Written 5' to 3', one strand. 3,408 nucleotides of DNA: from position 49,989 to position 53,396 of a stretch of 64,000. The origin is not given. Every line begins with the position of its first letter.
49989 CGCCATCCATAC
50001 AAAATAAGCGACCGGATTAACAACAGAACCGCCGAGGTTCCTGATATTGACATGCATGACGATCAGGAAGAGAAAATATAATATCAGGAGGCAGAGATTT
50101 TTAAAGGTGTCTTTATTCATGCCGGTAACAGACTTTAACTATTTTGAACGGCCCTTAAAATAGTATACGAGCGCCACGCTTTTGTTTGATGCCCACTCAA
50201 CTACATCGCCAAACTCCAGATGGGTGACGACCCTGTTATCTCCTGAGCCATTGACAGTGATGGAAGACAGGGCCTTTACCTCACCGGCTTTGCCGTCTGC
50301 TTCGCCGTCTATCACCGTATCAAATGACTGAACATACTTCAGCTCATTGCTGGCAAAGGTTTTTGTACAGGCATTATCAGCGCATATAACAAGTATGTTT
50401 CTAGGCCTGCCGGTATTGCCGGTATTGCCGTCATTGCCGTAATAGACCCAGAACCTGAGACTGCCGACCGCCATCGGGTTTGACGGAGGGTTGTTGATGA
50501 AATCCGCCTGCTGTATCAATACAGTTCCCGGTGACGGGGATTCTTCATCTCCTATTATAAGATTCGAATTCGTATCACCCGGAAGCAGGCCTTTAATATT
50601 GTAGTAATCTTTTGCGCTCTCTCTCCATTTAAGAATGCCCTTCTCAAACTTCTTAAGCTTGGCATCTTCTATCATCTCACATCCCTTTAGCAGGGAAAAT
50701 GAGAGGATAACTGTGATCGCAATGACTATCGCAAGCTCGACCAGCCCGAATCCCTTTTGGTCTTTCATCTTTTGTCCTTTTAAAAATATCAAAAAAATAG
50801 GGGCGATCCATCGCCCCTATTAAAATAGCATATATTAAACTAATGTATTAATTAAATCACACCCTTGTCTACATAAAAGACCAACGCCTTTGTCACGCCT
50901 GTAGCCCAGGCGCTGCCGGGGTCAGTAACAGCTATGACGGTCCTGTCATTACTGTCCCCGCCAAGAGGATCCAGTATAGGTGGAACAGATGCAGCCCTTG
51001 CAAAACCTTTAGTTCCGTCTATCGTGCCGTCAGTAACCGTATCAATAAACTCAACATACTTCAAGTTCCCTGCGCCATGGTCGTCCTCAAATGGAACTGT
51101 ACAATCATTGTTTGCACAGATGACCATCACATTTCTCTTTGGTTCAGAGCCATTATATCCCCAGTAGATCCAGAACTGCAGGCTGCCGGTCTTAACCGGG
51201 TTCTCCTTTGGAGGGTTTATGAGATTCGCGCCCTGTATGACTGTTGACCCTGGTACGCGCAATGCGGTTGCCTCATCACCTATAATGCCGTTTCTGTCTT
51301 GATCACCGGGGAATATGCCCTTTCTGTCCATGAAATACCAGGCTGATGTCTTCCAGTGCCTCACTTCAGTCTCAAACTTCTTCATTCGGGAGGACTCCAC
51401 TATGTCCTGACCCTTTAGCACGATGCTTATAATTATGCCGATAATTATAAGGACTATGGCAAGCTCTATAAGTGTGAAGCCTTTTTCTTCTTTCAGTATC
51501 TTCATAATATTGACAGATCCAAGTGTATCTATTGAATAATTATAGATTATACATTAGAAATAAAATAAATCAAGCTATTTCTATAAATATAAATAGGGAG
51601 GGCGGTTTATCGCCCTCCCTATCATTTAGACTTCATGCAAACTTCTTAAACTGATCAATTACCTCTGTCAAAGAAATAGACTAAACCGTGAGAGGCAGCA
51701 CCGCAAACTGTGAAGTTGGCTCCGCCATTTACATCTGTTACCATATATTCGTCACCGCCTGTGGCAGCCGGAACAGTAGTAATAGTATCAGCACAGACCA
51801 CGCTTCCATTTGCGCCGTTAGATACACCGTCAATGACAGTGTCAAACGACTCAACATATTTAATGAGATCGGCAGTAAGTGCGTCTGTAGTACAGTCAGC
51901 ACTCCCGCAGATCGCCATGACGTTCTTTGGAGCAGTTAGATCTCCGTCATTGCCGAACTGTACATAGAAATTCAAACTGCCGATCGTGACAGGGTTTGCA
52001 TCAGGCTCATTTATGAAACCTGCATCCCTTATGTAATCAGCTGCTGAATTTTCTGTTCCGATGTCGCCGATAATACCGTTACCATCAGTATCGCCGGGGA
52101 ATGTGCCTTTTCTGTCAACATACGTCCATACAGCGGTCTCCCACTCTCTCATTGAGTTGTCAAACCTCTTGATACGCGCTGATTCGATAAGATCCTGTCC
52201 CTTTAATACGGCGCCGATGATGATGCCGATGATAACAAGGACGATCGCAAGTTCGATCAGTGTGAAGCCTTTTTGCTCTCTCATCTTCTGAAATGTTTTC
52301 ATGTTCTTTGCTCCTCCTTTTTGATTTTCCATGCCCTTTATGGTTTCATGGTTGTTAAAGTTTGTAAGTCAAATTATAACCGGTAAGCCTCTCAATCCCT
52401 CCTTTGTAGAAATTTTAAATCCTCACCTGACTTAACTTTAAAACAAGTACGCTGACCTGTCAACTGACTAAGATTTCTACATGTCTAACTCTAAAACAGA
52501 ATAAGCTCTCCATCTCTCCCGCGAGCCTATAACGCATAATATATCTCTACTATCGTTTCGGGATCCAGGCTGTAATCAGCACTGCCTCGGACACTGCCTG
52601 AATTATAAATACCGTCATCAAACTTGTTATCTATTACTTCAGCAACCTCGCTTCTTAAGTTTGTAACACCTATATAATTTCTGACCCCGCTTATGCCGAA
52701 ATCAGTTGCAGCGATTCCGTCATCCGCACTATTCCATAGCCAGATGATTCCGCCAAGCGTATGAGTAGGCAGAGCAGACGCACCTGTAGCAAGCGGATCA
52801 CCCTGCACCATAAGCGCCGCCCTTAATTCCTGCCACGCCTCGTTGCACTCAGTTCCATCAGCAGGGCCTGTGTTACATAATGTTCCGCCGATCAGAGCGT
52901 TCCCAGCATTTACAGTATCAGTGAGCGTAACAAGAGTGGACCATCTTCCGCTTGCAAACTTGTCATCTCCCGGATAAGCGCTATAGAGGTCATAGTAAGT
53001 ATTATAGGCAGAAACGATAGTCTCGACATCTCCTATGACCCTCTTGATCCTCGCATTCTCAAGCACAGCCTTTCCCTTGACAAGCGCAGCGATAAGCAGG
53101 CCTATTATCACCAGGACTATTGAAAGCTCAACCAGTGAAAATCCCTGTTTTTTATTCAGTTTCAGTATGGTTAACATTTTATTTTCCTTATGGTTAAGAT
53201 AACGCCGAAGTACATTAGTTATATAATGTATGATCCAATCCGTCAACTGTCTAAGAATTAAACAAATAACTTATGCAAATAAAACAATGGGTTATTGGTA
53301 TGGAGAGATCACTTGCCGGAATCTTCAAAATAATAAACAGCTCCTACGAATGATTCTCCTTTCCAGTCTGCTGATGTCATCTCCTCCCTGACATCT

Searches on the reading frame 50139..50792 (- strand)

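Call 6: search_protein_families(library=pfam, proteins=[window:50139-50792:-], max_evalue=0.001)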
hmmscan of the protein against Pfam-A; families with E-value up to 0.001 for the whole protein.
window:50139-50792:- (217 aa): 1 family
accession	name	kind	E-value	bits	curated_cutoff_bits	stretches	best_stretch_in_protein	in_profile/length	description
PF07963.17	N_methyl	-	2.1e-05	24.3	21.2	1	9-32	1-24/27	Prokaryotic N-terminal methylation motif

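Call 8: search_protein_families(library=ncbifam, proteins=[window:50139-50792:-], max_evalue=0.01)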
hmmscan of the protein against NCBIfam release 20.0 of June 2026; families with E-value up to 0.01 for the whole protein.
window:50139-50792:- (217 aa): 3 families
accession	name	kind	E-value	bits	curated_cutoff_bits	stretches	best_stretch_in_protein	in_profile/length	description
NF007862.0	PRK10574.1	equivalog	0.0045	17.1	138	1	9-31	1-23/145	prepilin peptidase-dependent pilin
TIGR02532.1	IV_pilin_GFxxxE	domain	0.0051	16.6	16.3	1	12-31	1-20/24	prepilin-type N-terminal cleavage/methylation domain-containing protein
NF007800.0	PRK10506.1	equivalog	0.0098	15.7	158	0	7-37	3-33/163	prepilin peptidase-dependent protein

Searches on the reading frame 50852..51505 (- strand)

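Call 6: search_protein_families(library=pfam, proteins=[window:50852-51505:-], max_evalue=0.001)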
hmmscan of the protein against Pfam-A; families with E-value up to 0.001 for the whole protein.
window:50852-51505:- (217 aa): 1 family
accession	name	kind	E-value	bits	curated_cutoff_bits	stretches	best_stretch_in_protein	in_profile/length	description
PF07963.17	N_methyl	-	1.8e-06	27.7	21.2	1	7-30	4-27/27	Prokaryotic N-terminal methylation motif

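Call 8: search_protein_families(library=ncbifam, proteins=[window:50852-51505:-], max_evalue=0.01)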
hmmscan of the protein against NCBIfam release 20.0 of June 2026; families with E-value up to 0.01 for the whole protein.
window:50852-51505:- (217 aa): 7 families
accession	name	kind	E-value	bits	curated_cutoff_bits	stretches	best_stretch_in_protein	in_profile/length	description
TIGR02532.1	IV_pilin_GFxxxE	domain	1.5e-06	27.8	16.3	1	8-30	2-24/24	prepilin-type N-terminal cleavage/methylation domain-containing protein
TIGR01708.2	typeII_sec_gspH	equivalog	6.6e-06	26.2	80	1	7-32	1-26/169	type II secretion system minor pseudopilin GspH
TIGR01710.1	typeII_sec_gspG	equivalog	5.5e-05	23.2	88.85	1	8-54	1-48/134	type II secretion system major pseudopilin GspG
NF040999.1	pilin_ComGC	equivalog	0.00071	19.7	75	1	7-29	1-23/84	competence type IV pilus major pilin ComGC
NF041775.1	typeIV_PilA_Myxo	equivalog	0.00093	19.2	400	1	7-31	10-34/214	type IV pilin protein PilA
NF040982.1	ComGD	equivalog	0.0044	17.4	70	1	7-55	1-54/139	competence type IV pilus minor pilin ComGD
NF007862.0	PRK10574.1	equivalog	0.0056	16.8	138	1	5-30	2-27/145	prepilin peptidase-dependent pilin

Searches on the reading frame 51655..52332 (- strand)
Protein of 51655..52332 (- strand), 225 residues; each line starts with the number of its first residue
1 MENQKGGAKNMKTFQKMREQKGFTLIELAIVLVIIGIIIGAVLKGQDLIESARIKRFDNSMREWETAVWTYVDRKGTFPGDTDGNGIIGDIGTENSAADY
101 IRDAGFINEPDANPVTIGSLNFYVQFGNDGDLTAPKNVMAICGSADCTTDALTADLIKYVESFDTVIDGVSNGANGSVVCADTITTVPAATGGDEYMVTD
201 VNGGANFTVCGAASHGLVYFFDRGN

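Call 6: search_protein_families(library=pfam, proteins=[window:51655-52332:-], max_evalue=0.001)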
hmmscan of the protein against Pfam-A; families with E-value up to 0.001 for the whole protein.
window:51655-52332:- (225 aa): 1 family
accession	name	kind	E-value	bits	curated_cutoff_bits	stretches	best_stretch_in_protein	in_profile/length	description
PF07963.17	N_methyl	-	1.6e-08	34.2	21.2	1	17-43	1-27/27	Prokaryotic N-terminal methylation motif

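Call 8: search_protein_families(library=ncbifam, proteins=[window:51655-52332:-], max_evalue=0.01)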
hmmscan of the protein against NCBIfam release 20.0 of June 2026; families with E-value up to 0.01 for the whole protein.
window:51655-52332:- (225 aa): 7 families
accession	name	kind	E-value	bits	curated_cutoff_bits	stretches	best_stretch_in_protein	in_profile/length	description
TIGR02532.1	IV_pilin_GFxxxE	domain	2.5e-07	30.2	16.3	1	20-43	1-24/24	prepilin-type N-terminal cleavage/methylation domain-containing protein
TIGR01708.2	typeII_sec_gspH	equivalog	1e-06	28.8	80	1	20-43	1-24/169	type II secretion system minor pseudopilin GspH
TIGR01710.1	typeII_sec_gspG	equivalog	1.6e-05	25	88.85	1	21-88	1-69/134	type II secretion system major pseudopilin GspG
NF007862.0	PRK10574.1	equivalog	0.00034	20.7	138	1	17-67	1-52/145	prepilin peptidase-dependent pilin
NF040999.1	pilin_ComGC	equivalog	0.00098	19.3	75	1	20-39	1-20/84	competence type IV pilus major pilin ComGC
NF007800.0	PRK10506.1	equivalog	0.0029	17.5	158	1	16-41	4-29/163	prepilin peptidase-dependent protein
NF041775.1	typeIV_PilA_Myxo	equivalog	0.0038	17.2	400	1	20-40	10-30/214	type IV pilin protein PilA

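Call 71: search_solved_structures(query=window:51655-52332:-, max_evalue=0.01)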
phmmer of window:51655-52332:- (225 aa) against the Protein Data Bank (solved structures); distinct sequences matched with E-value up to 0.01: 4.
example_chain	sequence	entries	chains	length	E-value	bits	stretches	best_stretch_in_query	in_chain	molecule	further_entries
7tgg_A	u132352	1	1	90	2.4e-05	27.2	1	10-68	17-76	Geopilin domain 1 protein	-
9egp_A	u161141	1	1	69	0.00011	25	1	14-44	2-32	Geopilin domain 1 protein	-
5kua_A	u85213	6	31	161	0.0029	20.4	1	23-90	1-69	pilin | Neisseria meningitidis PilE variant SB-GATDH | Neisseria meningitidis PilE, SB-DATDH variant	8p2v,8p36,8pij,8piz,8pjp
8p3b_A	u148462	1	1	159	0.0032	20.3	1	23-89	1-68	Fimbrial protein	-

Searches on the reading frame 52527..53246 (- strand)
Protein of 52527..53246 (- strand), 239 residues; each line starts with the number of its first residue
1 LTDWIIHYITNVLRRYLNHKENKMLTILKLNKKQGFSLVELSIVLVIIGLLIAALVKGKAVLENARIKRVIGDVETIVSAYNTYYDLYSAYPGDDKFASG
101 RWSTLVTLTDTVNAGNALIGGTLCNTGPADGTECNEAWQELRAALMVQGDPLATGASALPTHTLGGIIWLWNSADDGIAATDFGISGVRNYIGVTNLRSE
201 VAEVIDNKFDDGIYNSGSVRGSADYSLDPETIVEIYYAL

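Call 6: search_protein_families(library=pfam, proteins=[window:52527-53246:-], max_evalue=0.001)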
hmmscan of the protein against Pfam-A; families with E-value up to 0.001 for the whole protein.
window:52527-53246:- (239 aa): 1 family
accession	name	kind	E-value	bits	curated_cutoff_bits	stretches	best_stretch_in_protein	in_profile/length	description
PF07963.17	N_methyl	-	5.3e-07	29.4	21.2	1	31-55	2-26/27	Prokaryotic N-terminal methylation motif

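Call 8: search_protein_families(library=ncbifam, proteins=[window:52527-53246:-], max_evalue=0.01)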
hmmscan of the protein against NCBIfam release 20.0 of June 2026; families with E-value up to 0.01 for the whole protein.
window:52527-53246:- (239 aa): 6 families
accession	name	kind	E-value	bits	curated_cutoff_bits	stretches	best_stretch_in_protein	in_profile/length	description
TIGR02532.1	IV_pilin_GFxxxE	domain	2.9e-06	26.9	16.3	1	33-55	1-23/24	prepilin-type N-terminal cleavage/methylation domain-containing protein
TIGR01710.1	typeII_sec_gspG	equivalog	3.5e-06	27.1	88.85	1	34-95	1-63/134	type II secretion system major pseudopilin GspG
TIGR01708.2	typeII_sec_gspH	equivalog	0.0016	18.4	80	1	34-56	2-24/169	type II secretion system minor pseudopilin GspH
NF000287.1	SMB1_fam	exception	0.005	16.2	400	0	146-177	152-183/280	SMB-1 family subclass B3 metallo-beta-lactamase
NF000456.2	blaMSI-1_fam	exception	0.0082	15.4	550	0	142-180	152-190/289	MSI-1 family subclass B3 metallo-beta-lactamase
NF040999.1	pilin_ComGC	equivalog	0.0084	16.3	75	0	34-81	2-53/84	competence type IV pilus major pilin ComGC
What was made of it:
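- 50139..53938 (-): Five small pilins of 209-239 aa, S1 to S5. S1, S2, S3 and S5 are paralogues. S5 (53309-53938) has G|FSIIF and so lacks Glu5. S3 and S2 are the most divergent between genomes and are the likely shaft pilins. N_methyl hits (calls 6, 8).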
